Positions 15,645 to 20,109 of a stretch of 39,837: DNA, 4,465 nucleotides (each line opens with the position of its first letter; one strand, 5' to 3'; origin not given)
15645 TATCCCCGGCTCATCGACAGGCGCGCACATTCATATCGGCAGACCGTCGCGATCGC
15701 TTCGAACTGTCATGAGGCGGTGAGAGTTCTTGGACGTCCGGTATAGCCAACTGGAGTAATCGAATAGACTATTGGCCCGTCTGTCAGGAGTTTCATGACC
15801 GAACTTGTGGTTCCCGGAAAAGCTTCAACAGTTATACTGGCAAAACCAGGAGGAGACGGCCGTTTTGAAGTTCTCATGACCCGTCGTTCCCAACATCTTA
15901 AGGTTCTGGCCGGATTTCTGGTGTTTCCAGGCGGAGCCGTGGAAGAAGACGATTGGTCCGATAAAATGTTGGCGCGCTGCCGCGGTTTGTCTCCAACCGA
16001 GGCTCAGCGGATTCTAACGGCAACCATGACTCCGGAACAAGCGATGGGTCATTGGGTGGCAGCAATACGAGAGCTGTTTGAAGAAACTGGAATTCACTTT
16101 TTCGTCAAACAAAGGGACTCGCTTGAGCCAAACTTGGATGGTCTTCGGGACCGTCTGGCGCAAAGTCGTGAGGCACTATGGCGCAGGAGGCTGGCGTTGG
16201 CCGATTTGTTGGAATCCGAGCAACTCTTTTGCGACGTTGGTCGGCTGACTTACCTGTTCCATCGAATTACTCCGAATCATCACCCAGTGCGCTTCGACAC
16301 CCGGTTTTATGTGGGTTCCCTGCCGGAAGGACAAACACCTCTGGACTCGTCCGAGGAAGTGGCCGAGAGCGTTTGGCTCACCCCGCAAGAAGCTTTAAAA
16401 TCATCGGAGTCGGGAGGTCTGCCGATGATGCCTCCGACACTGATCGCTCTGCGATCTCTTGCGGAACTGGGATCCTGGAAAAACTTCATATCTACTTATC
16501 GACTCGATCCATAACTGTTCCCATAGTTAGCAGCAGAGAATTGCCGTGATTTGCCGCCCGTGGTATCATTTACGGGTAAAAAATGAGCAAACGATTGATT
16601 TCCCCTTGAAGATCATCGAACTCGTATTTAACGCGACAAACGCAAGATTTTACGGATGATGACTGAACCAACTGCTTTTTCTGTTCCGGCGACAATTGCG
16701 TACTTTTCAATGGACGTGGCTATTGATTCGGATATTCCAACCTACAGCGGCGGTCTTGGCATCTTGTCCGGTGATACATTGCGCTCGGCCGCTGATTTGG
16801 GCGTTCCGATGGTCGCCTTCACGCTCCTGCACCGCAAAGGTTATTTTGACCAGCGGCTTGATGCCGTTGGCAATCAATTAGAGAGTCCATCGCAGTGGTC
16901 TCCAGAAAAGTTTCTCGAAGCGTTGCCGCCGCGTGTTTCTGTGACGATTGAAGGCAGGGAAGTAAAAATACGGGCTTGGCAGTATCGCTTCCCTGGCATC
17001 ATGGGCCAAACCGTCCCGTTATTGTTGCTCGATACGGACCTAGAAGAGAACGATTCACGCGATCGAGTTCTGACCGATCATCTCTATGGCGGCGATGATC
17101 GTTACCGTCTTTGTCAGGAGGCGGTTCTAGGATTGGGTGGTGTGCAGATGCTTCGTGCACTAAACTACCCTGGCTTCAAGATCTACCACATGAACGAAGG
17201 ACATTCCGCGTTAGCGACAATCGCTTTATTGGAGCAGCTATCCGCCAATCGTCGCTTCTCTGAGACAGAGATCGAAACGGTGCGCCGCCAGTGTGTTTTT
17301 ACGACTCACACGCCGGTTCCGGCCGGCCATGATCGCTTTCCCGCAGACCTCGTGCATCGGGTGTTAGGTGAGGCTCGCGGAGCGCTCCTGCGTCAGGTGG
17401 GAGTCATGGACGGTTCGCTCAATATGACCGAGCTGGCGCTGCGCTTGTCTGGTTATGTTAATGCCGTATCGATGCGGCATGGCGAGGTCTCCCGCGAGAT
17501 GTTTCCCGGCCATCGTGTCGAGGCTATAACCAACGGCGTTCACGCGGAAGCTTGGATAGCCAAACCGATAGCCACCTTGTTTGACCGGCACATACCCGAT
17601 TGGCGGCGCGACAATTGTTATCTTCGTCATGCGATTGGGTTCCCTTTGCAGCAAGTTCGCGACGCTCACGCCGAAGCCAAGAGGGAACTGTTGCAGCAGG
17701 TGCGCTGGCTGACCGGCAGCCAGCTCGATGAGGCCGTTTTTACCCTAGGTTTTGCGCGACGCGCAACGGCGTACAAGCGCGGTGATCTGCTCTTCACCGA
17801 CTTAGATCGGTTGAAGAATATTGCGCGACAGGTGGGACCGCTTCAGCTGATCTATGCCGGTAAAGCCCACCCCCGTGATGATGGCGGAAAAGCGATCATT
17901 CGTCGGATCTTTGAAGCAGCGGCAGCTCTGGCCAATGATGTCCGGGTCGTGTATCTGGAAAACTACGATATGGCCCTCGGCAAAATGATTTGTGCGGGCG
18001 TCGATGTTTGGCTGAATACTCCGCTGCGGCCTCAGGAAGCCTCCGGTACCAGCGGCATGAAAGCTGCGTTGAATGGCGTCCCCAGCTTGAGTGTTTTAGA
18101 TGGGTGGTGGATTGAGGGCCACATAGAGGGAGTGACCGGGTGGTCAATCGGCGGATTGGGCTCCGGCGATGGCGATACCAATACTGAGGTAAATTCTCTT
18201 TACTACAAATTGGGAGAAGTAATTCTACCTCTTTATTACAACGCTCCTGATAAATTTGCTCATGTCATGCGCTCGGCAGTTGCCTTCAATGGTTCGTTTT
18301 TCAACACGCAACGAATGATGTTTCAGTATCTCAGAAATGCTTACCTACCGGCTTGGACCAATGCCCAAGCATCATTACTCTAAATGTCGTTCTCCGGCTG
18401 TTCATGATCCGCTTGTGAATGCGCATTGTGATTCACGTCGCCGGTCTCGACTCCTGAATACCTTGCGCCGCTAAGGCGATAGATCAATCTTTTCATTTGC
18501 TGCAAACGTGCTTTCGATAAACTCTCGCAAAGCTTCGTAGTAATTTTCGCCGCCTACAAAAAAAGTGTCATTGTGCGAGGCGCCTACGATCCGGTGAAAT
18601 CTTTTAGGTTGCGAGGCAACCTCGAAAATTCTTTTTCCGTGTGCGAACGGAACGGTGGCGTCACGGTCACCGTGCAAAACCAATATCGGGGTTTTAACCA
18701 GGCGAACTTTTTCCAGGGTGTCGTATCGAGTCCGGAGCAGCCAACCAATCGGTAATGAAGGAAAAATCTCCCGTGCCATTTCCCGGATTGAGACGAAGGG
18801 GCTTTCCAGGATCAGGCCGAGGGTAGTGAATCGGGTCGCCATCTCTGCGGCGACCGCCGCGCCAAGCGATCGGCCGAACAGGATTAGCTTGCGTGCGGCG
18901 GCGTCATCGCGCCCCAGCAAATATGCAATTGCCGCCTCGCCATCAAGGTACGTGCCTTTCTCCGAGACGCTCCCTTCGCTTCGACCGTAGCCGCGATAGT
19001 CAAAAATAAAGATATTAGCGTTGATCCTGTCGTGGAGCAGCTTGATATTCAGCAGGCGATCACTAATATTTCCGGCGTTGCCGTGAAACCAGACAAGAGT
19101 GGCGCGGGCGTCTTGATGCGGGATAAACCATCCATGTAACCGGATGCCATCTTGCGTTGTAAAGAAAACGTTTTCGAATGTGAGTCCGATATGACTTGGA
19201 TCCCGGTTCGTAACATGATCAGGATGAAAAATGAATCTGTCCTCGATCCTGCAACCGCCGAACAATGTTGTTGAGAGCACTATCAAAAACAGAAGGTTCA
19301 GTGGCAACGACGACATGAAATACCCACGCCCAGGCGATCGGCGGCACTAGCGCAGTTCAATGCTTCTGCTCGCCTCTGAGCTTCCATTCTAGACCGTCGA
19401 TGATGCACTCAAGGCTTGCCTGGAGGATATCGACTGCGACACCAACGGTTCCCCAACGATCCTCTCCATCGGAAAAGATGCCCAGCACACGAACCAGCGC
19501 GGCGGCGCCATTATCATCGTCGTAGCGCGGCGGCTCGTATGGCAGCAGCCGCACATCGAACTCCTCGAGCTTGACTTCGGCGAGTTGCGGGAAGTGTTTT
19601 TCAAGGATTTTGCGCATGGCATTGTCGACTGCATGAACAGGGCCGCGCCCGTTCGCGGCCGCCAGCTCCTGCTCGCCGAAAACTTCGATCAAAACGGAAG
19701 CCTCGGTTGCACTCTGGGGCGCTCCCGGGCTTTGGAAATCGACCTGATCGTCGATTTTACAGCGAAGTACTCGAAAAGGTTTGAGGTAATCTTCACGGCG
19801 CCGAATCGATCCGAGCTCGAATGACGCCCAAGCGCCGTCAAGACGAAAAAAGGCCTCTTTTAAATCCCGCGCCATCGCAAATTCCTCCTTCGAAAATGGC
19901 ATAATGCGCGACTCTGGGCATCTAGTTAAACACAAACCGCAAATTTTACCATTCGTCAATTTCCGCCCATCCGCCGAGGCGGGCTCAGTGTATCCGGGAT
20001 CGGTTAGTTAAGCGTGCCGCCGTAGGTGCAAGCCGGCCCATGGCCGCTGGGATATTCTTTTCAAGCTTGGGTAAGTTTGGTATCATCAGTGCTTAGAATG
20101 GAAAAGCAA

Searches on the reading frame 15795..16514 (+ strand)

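Call 38: search_protein_families(library=pfam, proteins=[window:15795-16514:+], max_evalue=0.0001)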
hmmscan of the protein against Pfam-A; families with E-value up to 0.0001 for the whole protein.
window:15795-16514:+ (239 aa): 1 family
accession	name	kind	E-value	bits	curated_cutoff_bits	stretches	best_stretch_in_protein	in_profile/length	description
PF00293.34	NUDIX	-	1.3e-09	38.6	21.1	0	86-102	44-65/134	NUDIX domain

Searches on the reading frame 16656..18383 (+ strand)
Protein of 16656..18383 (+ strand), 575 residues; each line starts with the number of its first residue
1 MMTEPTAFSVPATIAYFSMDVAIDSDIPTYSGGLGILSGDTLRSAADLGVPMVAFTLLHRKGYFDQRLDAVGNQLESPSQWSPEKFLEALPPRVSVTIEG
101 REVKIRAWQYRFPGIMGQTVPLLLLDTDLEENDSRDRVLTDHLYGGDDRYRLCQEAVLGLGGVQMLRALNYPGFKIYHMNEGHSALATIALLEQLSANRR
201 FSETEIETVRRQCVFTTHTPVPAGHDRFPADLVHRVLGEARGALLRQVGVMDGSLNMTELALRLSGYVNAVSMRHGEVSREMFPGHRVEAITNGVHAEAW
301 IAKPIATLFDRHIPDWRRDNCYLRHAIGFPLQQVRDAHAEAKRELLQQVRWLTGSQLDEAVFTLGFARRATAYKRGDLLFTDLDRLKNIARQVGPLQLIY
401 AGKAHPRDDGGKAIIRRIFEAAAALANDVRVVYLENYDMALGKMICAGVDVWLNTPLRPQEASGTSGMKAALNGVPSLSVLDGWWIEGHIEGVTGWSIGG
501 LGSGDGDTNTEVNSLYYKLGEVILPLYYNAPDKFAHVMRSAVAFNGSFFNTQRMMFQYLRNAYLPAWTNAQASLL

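Call 38: search_protein_families(library=pfam, proteins=[window:16656-18383:+], max_evalue=0.0001)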
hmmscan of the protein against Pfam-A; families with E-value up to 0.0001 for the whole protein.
window:16656-18383:+ (575 aa): 1 family
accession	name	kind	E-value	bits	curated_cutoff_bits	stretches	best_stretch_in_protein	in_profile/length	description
PF00343.26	Phosphorylase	-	2.8e-28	99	27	1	252-487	321-583/713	Carbohydrate phosphorylase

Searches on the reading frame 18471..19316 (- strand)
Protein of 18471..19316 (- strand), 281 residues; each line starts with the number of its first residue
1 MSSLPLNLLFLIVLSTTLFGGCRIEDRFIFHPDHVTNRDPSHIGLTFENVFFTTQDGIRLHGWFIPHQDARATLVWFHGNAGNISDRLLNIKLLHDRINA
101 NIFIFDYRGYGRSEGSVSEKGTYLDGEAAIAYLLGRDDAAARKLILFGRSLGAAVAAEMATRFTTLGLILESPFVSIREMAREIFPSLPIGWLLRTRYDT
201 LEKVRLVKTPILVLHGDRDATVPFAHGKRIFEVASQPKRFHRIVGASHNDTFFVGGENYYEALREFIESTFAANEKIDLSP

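Call 38: search_protein_families(library=pfam, proteins=[window:18471-19316:-], max_evalue=0.0001)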
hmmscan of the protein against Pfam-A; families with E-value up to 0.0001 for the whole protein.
window:18471-19316:- (281 aa): 5 families
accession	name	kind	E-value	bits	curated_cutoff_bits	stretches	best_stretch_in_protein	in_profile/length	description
PF12146.15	Hydrolase_4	-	1.2e-15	57.9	27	1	69-181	2-117/239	Serine aminopeptidase, S33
PF00561.26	Abhydrolase_1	-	5.2e-10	39.8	25.8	1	73-199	2-130/245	alpha/beta hydrolase fold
PF12697.13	Abhydrolase_6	-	4.2e-08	34.6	26.3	1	75-182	2-102/217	Alpha/beta hydrolase family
PF05677.18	DUF818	-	1.4e-05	24.7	20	1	91-159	163-232/365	Chlamydia CHLPS protein (DUF818)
PF00326.27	Peptidase_S9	-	3e-05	24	22.6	0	122-233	44-169/213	Prolyl oligopeptidase family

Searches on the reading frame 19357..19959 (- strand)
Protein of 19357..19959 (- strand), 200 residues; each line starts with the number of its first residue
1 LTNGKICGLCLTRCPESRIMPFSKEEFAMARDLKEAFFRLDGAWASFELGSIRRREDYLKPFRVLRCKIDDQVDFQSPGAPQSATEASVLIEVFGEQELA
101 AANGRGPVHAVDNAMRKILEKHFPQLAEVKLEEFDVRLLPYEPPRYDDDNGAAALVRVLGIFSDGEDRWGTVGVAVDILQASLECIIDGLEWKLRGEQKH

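Call 38: search_protein_families(library=pfam, proteins=[window:19357-19959:-], max_evalue=0.0001)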
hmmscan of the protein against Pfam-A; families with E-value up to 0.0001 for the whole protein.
window:19357-19959:- (200 aa): 1 family
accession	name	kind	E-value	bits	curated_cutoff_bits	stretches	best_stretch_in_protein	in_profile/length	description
PF08502.15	LeuA_dimer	-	6.6e-15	55.6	24.9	1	83-191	35-128/131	LeuA allosteric (dimerisation) domain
